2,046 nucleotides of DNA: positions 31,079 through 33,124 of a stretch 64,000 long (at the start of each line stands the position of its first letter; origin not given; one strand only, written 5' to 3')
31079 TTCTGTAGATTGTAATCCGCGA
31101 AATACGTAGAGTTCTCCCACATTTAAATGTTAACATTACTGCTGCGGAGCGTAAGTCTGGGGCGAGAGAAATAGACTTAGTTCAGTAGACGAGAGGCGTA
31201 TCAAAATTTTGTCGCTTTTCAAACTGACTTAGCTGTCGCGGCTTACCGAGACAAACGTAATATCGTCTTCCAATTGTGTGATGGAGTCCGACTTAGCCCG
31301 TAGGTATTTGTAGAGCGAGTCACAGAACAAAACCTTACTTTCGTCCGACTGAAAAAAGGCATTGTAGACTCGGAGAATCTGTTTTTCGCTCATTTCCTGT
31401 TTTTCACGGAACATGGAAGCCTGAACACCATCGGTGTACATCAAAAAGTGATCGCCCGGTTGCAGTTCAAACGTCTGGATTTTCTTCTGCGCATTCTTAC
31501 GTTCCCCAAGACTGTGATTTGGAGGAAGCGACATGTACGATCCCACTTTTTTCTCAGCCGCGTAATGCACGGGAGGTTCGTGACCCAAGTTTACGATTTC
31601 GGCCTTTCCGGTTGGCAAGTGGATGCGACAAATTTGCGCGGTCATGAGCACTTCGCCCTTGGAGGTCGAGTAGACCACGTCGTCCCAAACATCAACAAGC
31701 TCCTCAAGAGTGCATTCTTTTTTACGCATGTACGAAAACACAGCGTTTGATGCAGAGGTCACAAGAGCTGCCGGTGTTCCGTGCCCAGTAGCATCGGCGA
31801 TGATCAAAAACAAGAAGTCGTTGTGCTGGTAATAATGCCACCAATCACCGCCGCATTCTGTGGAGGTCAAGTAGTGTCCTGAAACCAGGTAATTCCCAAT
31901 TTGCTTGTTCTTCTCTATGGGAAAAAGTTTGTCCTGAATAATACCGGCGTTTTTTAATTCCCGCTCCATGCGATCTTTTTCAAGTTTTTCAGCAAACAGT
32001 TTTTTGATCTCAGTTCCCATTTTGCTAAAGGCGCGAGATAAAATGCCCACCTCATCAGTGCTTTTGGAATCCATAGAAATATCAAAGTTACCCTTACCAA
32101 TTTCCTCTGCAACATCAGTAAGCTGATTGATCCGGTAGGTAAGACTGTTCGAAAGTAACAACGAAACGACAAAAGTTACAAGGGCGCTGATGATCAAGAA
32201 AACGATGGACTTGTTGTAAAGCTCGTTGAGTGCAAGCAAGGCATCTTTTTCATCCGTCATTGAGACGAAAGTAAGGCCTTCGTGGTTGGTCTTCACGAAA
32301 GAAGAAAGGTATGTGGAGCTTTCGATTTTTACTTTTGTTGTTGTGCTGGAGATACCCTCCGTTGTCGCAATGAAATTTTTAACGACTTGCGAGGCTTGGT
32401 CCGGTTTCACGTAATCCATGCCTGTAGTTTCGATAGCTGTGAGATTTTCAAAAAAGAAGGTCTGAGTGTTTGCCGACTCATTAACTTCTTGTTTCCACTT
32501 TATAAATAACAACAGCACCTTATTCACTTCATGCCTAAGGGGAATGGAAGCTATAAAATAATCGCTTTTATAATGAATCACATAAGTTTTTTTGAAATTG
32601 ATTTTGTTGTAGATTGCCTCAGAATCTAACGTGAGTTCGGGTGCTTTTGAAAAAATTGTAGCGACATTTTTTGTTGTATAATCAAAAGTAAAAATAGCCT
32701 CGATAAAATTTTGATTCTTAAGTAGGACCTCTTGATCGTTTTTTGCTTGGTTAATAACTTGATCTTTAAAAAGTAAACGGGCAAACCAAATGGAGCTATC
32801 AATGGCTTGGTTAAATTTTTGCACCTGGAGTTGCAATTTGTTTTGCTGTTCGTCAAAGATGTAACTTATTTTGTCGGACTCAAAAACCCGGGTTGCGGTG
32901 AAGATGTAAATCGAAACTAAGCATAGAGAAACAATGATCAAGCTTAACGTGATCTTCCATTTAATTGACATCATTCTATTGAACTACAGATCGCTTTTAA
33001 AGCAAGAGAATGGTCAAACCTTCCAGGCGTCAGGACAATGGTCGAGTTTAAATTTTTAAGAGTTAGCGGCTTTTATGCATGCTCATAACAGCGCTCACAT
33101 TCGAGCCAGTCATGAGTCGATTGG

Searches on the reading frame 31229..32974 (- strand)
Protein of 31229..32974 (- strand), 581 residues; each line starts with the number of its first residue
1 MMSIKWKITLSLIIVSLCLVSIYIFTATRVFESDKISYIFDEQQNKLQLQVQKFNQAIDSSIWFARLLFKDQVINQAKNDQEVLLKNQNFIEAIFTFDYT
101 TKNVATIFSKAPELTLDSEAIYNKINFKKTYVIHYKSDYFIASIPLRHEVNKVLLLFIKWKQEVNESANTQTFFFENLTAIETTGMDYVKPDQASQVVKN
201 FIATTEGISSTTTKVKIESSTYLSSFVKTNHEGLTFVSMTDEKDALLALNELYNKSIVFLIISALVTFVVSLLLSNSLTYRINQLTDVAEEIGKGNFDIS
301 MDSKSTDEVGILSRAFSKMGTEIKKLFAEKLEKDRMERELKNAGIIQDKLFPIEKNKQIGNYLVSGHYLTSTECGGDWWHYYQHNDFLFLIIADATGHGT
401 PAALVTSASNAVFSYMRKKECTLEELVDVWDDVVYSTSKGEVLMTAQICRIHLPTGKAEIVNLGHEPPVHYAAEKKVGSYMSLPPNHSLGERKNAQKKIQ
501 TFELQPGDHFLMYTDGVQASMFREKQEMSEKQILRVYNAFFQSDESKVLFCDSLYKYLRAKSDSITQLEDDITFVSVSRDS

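Call 51: search_protein_families(library=pfam, proteins=[window:31229-32974:-], max_evalue=0.01)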
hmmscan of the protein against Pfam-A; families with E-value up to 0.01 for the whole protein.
window:31229-32974:- (581 aa): 3 families
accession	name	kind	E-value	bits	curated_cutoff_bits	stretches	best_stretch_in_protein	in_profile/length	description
PF07228.17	SpoIIE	-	3e-29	102.8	25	1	388-579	5-191/192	Stage II sporulation protein E (SpoIIE)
PF00672.30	HAMP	-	5.2e-09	36.7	25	1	273-324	1-52/53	HAMP domain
PF13672.11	PP2C_2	-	0.0024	17.9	24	0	495-528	152-184/209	Protein phosphatase 2C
